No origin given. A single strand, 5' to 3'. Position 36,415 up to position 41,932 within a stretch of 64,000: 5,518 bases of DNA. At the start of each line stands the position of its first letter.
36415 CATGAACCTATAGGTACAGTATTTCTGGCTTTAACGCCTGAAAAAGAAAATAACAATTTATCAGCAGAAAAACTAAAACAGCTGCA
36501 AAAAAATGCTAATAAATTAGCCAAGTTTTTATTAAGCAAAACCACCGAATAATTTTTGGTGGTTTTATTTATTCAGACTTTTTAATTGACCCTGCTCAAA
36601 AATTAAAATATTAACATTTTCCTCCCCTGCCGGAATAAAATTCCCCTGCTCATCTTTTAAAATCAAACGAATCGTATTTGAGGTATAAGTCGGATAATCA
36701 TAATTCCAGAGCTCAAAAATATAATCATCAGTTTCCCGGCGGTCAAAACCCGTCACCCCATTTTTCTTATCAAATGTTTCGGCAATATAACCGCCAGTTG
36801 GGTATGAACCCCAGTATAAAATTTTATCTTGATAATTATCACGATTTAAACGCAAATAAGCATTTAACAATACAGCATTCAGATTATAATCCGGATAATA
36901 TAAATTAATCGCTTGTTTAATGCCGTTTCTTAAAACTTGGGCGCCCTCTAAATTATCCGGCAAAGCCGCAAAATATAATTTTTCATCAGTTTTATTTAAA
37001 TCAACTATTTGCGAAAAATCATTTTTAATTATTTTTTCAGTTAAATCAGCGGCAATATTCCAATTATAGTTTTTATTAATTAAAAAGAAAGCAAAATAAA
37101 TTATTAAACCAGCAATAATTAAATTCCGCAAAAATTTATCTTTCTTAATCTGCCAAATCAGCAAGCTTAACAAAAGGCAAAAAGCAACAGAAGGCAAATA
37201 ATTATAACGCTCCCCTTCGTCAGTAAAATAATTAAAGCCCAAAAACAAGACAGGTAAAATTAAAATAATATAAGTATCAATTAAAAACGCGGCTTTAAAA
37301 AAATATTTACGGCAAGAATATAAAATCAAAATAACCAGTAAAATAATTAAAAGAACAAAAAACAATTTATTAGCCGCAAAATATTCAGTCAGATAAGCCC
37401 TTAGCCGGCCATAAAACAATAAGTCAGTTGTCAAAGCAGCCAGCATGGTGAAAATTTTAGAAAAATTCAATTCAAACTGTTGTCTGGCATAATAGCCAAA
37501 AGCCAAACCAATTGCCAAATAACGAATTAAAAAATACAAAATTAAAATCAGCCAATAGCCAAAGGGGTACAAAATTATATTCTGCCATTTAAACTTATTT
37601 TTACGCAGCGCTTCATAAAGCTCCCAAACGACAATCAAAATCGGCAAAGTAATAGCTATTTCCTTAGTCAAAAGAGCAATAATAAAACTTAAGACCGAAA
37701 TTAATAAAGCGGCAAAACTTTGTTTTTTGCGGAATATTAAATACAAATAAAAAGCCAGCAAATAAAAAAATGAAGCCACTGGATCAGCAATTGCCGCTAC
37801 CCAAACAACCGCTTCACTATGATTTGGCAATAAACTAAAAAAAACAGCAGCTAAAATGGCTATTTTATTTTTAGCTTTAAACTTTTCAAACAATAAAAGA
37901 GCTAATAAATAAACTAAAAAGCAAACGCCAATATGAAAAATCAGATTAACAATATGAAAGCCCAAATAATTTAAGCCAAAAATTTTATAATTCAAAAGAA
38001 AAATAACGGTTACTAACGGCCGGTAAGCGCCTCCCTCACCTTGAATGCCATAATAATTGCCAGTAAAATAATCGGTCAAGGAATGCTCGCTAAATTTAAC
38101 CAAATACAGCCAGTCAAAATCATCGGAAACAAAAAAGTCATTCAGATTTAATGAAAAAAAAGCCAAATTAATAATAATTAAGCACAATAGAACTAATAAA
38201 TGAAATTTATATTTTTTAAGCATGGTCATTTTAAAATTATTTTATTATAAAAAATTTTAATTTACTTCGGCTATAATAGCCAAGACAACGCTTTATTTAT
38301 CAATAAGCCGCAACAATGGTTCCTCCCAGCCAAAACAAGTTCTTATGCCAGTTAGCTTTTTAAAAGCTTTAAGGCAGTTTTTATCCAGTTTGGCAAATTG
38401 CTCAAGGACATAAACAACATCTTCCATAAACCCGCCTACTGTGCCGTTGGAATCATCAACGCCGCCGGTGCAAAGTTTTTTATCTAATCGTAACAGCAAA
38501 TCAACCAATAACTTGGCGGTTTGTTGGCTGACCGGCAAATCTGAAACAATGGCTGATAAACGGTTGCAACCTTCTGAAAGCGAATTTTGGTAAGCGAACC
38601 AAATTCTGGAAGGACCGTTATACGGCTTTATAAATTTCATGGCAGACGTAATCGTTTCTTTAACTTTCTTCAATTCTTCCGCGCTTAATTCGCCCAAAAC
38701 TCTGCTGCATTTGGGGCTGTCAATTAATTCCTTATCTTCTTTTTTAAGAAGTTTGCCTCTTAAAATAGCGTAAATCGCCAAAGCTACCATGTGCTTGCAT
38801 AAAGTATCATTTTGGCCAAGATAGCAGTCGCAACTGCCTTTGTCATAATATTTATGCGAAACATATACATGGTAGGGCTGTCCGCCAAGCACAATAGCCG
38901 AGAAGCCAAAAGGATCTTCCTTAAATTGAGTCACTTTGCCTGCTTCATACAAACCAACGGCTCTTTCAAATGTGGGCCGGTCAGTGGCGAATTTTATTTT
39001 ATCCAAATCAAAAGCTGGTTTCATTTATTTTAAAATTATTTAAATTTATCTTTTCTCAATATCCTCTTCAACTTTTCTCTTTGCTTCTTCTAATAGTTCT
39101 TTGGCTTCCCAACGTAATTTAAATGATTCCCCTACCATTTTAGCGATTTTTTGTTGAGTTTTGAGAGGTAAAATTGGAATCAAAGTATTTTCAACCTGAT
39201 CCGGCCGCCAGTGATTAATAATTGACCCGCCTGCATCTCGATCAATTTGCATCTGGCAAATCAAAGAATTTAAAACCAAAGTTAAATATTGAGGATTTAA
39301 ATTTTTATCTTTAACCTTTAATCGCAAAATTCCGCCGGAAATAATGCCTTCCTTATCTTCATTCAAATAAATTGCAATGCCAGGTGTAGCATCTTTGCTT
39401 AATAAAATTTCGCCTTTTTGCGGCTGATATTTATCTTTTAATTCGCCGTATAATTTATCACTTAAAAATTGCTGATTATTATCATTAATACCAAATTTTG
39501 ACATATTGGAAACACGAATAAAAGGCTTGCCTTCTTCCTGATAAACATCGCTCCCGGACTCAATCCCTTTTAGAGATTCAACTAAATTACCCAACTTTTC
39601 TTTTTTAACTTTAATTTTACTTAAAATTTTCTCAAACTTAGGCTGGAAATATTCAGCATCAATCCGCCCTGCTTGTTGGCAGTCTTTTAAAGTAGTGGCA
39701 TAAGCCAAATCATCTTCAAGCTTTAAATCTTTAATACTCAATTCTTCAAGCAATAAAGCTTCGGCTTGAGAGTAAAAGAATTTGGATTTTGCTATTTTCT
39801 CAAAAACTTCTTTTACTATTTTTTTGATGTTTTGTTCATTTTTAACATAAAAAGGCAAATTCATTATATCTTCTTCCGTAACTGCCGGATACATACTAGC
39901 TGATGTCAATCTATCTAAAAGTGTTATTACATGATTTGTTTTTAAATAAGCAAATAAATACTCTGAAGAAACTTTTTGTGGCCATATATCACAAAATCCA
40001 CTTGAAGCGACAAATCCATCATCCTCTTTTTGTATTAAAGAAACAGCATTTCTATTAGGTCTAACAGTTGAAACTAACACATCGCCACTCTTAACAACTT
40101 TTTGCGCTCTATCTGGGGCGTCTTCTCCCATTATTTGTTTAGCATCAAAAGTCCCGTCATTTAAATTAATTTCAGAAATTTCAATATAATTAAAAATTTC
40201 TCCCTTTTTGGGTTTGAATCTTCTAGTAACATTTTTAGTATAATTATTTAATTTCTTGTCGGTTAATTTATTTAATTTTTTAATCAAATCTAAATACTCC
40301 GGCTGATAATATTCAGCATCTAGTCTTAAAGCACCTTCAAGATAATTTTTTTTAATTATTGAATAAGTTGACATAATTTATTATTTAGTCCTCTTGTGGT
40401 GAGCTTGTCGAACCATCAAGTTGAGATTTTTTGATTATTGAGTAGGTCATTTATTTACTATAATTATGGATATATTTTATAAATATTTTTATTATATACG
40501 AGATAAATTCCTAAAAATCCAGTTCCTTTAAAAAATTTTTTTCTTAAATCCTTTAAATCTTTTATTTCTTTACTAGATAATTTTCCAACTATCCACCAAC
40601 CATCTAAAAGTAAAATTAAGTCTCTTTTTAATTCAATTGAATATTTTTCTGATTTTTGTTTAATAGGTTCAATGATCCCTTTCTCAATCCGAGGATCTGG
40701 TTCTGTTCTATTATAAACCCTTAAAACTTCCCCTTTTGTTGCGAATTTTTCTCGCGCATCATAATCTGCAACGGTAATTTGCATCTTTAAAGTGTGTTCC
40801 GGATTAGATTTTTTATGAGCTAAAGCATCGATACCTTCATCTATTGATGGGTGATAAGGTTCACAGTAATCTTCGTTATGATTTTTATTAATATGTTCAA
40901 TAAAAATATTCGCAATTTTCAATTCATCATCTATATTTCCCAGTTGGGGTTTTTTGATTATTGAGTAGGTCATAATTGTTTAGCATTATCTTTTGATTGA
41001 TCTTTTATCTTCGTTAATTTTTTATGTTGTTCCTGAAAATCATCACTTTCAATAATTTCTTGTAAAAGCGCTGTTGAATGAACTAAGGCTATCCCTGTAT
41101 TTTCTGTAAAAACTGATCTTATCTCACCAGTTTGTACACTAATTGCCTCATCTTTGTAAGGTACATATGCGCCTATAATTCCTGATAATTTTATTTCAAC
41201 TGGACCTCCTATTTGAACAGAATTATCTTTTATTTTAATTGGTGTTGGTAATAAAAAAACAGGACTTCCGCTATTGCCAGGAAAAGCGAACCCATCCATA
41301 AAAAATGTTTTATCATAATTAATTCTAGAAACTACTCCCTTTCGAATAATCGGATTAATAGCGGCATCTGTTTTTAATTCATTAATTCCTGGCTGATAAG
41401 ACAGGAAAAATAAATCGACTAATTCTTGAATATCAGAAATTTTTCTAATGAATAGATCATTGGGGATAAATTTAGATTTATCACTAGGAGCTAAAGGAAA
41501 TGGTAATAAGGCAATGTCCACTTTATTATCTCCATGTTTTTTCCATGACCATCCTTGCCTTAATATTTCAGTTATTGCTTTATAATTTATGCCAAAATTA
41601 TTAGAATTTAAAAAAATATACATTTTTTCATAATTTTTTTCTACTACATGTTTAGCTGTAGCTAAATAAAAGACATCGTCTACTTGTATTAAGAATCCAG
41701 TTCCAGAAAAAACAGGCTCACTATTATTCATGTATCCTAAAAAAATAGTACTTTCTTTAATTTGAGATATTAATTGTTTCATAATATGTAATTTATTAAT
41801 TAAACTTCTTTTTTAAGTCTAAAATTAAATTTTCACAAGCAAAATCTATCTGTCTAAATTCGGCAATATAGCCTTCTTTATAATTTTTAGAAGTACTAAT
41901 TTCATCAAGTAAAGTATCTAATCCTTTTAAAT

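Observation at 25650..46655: Recurring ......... (DnaA-box-identical 9-mer) 29-115 nt upstream of five island genes, all in the same orientation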

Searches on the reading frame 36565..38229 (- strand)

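Call 26: search_protein_families(library=pfam, proteins=[window:36565-38229:-], max_evalue=0.001)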
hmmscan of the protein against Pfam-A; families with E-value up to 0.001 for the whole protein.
window:36565-38229:- (554 aa): 1 family
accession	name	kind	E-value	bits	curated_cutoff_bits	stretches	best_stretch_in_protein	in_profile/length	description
PF10131.15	PTPS_related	-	0.00062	18.8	26.4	1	98-217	28-148/621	6-pyruvoyl-tetrahydropterin synthase related domain; membrane protein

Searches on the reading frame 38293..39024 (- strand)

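Call 26: search_protein_families(library=pfam, proteins=[window:38293-39024:-], max_evalue=0.001)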
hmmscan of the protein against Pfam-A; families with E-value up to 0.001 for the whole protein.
window:38293-39024:- (243 aa): 1 family
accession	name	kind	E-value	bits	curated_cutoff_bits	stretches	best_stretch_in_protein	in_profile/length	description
PF04434.22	SWIM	-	0.00044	20.1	19.6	0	62-86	12-37/38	SWIM zinc finger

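Call 72: search_protein_families(library=padloc, proteins=[window:38293-39024:-], max_evalue=0.001)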
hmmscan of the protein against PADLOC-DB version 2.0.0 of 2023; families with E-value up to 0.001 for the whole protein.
window:38293-39024:- (243 aa): 1 family
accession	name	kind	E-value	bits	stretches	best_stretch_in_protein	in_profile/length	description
PDLC05053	PDC-S62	-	7.6e-14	49.2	1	4-90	8-94/566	-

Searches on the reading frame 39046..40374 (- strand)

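Call 26: search_protein_families(library=pfam, proteins=[window:39046-40374:-], max_evalue=0.001)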
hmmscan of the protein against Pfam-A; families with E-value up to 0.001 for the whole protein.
window:39046-40374:- (442 aa): 1 family
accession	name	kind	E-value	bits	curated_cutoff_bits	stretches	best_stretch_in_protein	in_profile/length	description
PF01420.25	Methylase_S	-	9.6e-12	45.9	22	1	256-413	4-148/168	Type I restriction modification DNA specificity domain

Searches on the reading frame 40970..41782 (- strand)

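Call 10: search_protein_families(library=pfam, proteins=[window:40970-41782:-], max_evalue=0.01)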
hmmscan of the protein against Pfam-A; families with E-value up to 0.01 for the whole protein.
window:40970-41782:- (270 aa): 1 family
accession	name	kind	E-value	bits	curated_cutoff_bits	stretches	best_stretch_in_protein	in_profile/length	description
PF13365.12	Trypsin_2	-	5.4e-08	34.1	27.6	1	27-176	1-135/144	Trypsin-like peptidase domain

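Call 72: search_protein_families(library=padloc, proteins=[window:40970-41782:-], max_evalue=0.001)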
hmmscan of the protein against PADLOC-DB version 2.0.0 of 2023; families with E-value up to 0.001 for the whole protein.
window:40970-41782:- (270 aa): 3 families
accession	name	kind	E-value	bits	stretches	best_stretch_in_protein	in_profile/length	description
PDLC05022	PDC-S45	-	3.1e-18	63.7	1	2-259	12-286/293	-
PDLC03855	LmuA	-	6.8e-08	30.2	1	7-99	6-84/425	-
PDLC04593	PDC-M35A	-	7e-07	27.2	1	7-71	3-65/216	-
